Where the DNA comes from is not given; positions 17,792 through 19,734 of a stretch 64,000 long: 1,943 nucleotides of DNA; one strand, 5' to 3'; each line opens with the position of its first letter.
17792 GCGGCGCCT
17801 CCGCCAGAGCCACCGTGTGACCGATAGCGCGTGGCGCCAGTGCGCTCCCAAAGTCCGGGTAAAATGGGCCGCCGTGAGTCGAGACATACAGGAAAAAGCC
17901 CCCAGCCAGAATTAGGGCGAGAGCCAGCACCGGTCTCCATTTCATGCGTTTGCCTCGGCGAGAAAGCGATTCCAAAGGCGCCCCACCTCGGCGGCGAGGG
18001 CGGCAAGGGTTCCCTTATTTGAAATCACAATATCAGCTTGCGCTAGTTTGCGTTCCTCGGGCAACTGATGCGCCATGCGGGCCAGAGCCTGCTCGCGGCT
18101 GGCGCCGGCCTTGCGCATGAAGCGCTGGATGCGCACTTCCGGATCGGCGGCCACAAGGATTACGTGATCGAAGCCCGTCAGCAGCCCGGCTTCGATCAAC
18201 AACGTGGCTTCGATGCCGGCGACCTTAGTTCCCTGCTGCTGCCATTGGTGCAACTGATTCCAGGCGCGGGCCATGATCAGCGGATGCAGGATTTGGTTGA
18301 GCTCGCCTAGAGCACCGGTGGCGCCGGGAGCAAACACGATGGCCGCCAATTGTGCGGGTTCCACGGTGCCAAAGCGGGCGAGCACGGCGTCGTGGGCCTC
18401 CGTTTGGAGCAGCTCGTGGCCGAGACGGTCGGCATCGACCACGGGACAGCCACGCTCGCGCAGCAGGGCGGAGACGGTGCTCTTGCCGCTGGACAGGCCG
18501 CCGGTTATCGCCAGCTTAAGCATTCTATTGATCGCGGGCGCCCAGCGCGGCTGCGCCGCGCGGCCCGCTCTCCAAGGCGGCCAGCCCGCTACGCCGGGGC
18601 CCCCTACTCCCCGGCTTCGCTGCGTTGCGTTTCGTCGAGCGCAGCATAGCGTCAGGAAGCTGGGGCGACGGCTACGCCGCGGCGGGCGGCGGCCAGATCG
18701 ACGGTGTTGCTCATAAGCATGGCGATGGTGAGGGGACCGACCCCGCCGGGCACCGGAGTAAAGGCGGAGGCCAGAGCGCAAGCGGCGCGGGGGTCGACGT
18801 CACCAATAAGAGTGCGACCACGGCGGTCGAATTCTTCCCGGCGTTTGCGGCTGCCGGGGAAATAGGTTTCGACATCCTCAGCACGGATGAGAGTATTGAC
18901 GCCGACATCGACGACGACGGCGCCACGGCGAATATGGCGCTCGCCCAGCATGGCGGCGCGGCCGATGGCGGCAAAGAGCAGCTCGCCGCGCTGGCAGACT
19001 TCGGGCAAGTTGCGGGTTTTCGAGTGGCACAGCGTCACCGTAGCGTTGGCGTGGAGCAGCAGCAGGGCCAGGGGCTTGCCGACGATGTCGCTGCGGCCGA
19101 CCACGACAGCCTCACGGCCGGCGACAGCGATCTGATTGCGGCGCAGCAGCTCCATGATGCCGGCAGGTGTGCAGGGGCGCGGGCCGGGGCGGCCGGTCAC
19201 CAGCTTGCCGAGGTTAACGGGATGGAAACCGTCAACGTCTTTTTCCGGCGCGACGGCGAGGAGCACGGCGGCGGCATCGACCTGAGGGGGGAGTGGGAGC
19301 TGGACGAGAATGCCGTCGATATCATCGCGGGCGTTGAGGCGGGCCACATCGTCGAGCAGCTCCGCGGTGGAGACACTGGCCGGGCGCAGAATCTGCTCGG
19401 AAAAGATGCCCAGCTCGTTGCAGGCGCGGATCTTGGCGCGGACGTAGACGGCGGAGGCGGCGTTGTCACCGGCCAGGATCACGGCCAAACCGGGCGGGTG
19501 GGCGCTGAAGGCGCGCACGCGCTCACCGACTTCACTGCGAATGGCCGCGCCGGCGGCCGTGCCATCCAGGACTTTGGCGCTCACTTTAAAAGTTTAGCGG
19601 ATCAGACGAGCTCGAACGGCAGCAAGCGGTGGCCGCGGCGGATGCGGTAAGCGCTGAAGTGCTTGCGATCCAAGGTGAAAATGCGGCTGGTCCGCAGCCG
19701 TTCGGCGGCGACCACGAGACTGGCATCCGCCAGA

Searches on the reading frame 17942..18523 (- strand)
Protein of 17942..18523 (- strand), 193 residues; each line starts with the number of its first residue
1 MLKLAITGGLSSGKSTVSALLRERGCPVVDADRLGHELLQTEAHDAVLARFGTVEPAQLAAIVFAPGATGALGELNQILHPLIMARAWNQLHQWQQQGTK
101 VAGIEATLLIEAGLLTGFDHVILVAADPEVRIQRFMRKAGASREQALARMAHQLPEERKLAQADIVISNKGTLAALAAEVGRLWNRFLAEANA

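Call 43: find_encoding_contigs(protein=window:17942-18523:-, flank=3000, max_places=6)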
Protein window:17942-18523:- (193 aa): no gene with exactly this product is on record in the collection.

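Call 44: find_homologous_proteins(query=window:17942-18523:-, max_evalue=1e-30)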
Query window:17942-18523:- (193 aa): 26 proteins with E <= 1e-30 among 3686 candidates.
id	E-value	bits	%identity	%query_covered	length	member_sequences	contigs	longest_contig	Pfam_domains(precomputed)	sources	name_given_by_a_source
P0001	3.7e-117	407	100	100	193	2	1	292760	PF01121.27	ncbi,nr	ncbi:MAG: dephospho-CoA kinase [Acidobacteria bacterium]|nr:MAG: dephospho-CoA kinase [Acidobacterio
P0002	1.6e-101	356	88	100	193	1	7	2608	PF01121.27,PF13238.13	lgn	-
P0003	4.3e-97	341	85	100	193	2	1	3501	PF01121.27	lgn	-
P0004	6.9e-69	250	66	100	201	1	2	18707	PF01121.27,PF13238.13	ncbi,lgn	ncbi:MAG: dephospho-CoA kinase [Terriglobales bacterium]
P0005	4.4e-63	231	65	96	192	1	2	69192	PF01121.27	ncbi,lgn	ncbi:MAG: dephospho-CoA kinase [Terriglobales bacterium]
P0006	4.6e-60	221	58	100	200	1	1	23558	PF01121.27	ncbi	ncbi:MAG: dephospho-CoA kinase [Terriglobales bacterium]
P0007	2.4e-58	215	61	100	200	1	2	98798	PF01121.27,PF13521.13,PF13238.13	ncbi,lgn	ncbi:MAG: dephospho-CoA kinase [Terriglobales bacterium]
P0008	9.6e-56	207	61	95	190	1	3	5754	PF01121.27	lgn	-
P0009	1.4e-55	206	57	98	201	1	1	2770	PF01121.27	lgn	-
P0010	6.1e-53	198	54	98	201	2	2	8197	PF01121.27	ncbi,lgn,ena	-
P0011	1.7e-52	196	55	100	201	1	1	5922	PF01121.27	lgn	-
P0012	2.2e-52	196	53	100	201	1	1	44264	PF01121.27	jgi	jgi:dephospho-CoA kinase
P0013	1.1e-51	194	52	98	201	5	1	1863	PF01121.27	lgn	-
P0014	2.6e-50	189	54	99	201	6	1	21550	PF01121.27,PF13238.13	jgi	jgi:dephospho-CoA kinase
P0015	6.6e-50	188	53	98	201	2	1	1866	PF01121.27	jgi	jgi:dephospho-CoA kinase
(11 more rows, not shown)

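Call 45: find_encoding_contigs(protein=P0002, flank=2500, max_places=4)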
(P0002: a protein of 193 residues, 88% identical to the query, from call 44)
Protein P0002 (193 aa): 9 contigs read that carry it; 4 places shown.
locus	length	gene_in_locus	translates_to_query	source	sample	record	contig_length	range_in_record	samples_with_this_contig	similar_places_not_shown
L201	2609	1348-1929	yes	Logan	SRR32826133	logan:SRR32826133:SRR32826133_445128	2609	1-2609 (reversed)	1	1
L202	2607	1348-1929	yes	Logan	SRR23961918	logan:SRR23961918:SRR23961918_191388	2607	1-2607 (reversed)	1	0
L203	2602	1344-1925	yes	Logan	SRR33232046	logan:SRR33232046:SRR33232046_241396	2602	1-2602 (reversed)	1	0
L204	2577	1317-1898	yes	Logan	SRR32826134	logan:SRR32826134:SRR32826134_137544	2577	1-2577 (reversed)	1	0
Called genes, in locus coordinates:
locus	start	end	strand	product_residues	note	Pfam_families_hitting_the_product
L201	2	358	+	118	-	?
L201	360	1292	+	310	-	PF00763:THF_DHG_CYH, PF02882:THF_DHG_CYH_C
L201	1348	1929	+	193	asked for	PF01121:CoaE, PF13238:AAA_18 (faint)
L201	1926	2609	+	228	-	?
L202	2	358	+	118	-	?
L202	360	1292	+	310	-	PF00763:THF_DHG_CYH, PF02882:THF_DHG_CYH_C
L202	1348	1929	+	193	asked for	PF01121:CoaE, PF13238:AAA_18 (faint)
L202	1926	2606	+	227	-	?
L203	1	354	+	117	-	?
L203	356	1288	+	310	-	PF00763:THF_DHG_CYH, PF02882:THF_DHG_CYH_C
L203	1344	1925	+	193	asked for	PF01121:CoaE, PF13238:AAA_18 (faint)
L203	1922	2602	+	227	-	?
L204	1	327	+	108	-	?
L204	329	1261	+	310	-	PF00763:THF_DHG_CYH, PF02882:THF_DHG_CYH_C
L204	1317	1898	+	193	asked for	PF01121:CoaE, PF13238:AAA_18 (faint)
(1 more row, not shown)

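Call 46: find_encoding_contigs(protein=P0003, flank=2500, max_places=3)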
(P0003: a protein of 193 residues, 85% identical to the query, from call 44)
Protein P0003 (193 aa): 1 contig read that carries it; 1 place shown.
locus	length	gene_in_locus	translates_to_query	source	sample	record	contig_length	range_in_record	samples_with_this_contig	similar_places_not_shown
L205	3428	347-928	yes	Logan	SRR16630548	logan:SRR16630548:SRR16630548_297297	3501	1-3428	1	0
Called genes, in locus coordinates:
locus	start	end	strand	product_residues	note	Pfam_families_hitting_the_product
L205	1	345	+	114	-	?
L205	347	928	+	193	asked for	PF01121:CoaE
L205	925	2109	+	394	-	PF00089:Trypsin, PF13365:Trypsin_2, PF00595:PDZ (faint), PF17820:PDZ_6 (faint), PF13180:PDZ_2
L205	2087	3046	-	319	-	PF00294:PfkB, PF08543:Phos_pyr_kin (weak)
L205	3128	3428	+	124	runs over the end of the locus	?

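Call 47: find_encoding_contigs(protein=P0004, flank=2500, max_places=2)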
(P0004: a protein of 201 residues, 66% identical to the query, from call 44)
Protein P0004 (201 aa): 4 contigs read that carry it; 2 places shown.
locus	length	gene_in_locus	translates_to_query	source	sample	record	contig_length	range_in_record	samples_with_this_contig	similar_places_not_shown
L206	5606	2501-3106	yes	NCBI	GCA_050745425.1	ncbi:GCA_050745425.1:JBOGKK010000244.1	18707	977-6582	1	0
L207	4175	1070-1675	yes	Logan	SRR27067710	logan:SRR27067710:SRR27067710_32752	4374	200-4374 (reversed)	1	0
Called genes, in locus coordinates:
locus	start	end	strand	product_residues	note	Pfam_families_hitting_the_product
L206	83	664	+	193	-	PF02311:AraC_binding, PF07883:Cupin_2 (weak), PF10006:DUF2249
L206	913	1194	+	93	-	PF13828:DUF4190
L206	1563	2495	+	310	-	PF00763:THF_DHG_CYH, PF02882:THF_DHG_CYH_C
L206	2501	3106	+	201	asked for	PF01121:CoaE, PF13238:AAA_18 (faint)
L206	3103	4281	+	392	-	PF00089:Trypsin, PF13365:Trypsin_2, PF00595:PDZ (faint), PF17820:PDZ_6 (faint), PF13180:PDZ_2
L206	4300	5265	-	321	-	PF00294:PfkB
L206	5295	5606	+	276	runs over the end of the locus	PF02374:ArsA_ATPase (faint), PF09140:MipZ (weak), PF10609:ParA, PF13614:AAA_31, PF01656:CbiA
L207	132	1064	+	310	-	PF00763:THF_DHG_CYH, PF02882:THF_DHG_CYH_C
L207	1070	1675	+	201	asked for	PF01121:CoaE, PF13238:AAA_18 (faint)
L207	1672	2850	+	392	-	PF00089:Trypsin, PF13365:Trypsin_2, PF00595:PDZ (faint), PF17820:PDZ_6 (faint), PF13180:PDZ_2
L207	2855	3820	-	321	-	PF00294:PfkB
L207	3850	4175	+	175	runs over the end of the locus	?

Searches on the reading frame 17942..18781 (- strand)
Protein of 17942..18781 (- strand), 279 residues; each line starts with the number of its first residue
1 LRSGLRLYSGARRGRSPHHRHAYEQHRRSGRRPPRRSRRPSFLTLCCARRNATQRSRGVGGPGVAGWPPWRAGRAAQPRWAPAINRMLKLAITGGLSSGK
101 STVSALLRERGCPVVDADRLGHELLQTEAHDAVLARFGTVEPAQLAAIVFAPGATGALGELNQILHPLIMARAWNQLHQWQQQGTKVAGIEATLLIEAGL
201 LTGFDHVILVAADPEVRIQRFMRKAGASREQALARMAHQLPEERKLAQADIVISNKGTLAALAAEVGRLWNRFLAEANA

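Call 13: search_protein_families(library=pfam, proteins=[window:17942-18781:-])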
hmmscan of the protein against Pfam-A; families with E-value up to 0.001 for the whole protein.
window:17942-18781:- (279 aa): 2 families
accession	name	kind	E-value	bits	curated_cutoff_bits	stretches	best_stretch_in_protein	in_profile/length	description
PF01121.26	CoaE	-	4.9e-34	118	27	1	90-259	3-178/180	Dephospho-CoA kinase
PF13521.12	AAA_28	-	0.00058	20.6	27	0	90-128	2-39/164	AAA domain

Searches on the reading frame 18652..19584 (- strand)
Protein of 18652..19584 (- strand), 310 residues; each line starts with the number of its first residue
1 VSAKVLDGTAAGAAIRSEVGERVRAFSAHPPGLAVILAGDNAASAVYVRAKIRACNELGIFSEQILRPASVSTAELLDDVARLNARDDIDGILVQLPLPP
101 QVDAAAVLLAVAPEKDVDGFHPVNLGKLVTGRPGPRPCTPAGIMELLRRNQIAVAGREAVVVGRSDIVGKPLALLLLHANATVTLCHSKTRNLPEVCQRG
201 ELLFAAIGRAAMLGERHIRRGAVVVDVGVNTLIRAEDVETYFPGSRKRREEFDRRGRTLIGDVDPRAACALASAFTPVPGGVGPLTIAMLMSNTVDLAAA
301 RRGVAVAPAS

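Call 13: search_protein_families(library=pfam, proteins=[window:18652-19584:-])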
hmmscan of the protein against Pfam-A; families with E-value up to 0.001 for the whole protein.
window:18652-19584:- (310 aa): 2 families
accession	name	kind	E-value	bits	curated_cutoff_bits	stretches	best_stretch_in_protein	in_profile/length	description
PF02882.25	THF_DHG_CYH_C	-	1.7e-58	196.9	27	1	121-299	1-157/160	Tetrahydrofolate dehydrogenase/cyclohydrolase, NAD(P)-binding domain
PF00763.28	THF_DHG_CYH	-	1.8e-34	118.9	32.8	1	6-118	1-115/115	Tetrahydrofolate dehydrogenase/cyclohydrolase, catalytic domain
